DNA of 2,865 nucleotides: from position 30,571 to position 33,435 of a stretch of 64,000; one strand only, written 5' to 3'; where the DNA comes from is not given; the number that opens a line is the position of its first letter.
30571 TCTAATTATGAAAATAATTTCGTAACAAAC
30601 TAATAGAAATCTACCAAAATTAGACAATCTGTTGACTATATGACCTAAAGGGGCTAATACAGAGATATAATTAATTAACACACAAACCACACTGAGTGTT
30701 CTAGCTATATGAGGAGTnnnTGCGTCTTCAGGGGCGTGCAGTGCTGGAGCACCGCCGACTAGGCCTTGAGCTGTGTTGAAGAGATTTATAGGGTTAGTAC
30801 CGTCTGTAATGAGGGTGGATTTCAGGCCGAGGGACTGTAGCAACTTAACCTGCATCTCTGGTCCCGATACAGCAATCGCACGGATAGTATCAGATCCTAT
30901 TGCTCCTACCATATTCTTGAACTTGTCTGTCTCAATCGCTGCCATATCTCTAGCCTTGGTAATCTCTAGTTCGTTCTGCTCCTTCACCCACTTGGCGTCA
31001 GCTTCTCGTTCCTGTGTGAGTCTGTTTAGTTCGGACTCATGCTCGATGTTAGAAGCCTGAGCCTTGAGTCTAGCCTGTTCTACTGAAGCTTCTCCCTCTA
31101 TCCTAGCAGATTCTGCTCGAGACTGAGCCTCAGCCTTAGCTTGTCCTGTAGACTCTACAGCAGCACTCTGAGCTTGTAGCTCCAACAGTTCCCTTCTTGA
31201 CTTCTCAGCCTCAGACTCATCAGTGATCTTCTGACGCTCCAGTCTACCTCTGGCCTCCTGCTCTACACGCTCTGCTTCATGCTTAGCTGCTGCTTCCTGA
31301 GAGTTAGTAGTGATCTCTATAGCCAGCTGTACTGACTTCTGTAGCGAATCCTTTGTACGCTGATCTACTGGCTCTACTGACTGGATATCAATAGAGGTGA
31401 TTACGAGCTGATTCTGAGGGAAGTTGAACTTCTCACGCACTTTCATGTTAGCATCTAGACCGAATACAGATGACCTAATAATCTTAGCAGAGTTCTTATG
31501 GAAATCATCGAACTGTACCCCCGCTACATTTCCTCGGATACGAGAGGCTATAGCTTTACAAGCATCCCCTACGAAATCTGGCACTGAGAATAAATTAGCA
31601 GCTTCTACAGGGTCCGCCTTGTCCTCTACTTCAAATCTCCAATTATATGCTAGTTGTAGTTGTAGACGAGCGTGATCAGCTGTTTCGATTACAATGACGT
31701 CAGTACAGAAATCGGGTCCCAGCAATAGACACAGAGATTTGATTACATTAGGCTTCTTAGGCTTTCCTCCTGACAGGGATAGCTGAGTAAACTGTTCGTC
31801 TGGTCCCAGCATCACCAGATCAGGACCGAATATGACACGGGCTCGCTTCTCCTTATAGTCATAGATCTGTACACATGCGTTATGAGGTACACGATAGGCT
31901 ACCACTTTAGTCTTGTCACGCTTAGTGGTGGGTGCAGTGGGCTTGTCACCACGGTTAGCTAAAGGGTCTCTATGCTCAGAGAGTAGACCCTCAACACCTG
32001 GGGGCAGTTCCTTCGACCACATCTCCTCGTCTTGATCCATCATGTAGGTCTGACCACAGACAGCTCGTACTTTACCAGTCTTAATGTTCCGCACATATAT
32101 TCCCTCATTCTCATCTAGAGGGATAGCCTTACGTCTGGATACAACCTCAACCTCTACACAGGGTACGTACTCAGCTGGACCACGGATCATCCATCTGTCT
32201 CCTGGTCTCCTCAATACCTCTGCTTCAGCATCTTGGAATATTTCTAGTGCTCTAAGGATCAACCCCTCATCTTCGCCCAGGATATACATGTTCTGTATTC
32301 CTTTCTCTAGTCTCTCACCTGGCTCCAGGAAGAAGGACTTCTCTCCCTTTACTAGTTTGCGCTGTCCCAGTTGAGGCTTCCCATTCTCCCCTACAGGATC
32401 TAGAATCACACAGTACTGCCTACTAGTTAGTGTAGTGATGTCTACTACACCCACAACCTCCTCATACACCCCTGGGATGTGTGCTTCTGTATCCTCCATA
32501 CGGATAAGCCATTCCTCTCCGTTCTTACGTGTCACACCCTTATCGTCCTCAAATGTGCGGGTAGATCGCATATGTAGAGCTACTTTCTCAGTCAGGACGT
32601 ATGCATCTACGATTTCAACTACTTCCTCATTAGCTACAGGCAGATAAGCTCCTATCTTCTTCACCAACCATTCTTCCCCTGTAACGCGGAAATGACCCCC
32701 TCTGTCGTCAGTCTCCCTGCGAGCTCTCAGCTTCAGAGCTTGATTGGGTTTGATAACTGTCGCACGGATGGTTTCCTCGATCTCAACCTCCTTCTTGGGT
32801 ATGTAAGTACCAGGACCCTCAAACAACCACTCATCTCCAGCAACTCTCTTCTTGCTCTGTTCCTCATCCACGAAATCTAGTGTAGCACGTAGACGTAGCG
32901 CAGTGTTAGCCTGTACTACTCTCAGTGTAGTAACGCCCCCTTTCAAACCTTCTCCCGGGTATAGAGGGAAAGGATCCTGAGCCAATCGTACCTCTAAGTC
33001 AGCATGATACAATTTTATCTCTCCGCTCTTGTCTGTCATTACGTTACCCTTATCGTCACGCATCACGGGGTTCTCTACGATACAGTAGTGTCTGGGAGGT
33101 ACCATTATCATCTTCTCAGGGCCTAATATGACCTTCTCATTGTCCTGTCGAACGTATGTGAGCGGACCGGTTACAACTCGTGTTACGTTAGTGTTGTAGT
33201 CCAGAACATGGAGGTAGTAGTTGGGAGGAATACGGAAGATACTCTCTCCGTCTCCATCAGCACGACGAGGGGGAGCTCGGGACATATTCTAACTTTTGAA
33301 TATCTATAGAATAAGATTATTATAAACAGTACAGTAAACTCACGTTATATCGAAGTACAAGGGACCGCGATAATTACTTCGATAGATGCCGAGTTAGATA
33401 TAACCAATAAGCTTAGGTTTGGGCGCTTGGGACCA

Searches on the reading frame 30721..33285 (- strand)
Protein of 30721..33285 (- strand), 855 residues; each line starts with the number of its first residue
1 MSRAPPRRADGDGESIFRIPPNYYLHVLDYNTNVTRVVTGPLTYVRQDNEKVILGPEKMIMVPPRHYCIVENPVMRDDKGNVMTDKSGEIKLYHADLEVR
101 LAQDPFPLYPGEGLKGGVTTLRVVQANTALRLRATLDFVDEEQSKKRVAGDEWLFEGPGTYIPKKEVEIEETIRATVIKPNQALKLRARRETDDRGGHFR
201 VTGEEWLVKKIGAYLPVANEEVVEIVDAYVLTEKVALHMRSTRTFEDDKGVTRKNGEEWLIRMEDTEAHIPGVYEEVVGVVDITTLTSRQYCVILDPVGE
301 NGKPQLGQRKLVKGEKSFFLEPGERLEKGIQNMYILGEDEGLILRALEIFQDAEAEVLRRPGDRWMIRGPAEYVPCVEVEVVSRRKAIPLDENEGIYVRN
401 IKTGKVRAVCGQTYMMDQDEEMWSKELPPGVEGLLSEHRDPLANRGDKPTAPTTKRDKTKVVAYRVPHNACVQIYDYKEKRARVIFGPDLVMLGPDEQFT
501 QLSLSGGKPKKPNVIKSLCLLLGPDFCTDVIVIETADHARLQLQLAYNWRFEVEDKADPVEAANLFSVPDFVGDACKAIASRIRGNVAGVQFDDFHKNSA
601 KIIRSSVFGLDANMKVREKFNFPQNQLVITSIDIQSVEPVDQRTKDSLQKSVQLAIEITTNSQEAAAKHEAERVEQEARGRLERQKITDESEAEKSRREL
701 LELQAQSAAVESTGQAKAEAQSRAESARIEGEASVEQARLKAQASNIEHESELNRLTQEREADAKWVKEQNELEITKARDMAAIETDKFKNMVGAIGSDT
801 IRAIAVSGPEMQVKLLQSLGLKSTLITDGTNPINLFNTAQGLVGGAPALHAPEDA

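Call 11: list_cluster_members(proteins=[window:30721-33285:-, window:42406-44127:-, window:27650-28960:-, window:47390-59713:-])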
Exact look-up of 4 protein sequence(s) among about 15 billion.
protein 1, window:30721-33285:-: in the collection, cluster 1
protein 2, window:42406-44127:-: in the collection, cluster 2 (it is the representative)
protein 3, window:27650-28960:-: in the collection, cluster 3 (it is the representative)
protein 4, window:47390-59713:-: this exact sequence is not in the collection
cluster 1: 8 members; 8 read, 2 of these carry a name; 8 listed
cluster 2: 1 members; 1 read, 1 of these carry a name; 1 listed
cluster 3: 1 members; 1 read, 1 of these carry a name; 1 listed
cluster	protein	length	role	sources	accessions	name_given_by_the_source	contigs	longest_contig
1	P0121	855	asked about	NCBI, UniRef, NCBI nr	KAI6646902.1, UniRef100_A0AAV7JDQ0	Major vault protein [Oopsacas minuta] | Major vault protein n=1 Tax=Oopsacas minuta TaxID=111878 RepID=A0AAV7JDQ0_9METZ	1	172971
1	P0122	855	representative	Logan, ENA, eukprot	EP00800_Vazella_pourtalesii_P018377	TRINITY_DN5877_c0_g1_i1.p1 TRINITY_DN5877_c0_g1~~TRINITY_DN5877_c0_g1_i1.p1 ORF ...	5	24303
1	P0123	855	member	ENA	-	-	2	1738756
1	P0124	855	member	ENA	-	-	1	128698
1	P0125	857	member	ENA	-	-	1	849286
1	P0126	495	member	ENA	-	-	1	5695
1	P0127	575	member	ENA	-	-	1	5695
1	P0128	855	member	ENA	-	-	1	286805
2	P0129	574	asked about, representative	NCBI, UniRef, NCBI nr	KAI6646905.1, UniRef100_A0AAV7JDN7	ATP-dependent RNA helicase DDX52 isoform X2-like [Oopsacas minuta] | Probable ATP-dependent RNA helicase DDX52 n=1 Tax=Oopsacas minuta TaxID=111878 ...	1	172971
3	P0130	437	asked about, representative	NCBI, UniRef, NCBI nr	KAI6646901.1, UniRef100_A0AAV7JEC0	hypothetical protein LOD99_9093 [Oopsacas minuta] | Bystin n=1 Tax=Oopsacas minuta TaxID=111878 RepID=A0AAV7JEC0_9METZ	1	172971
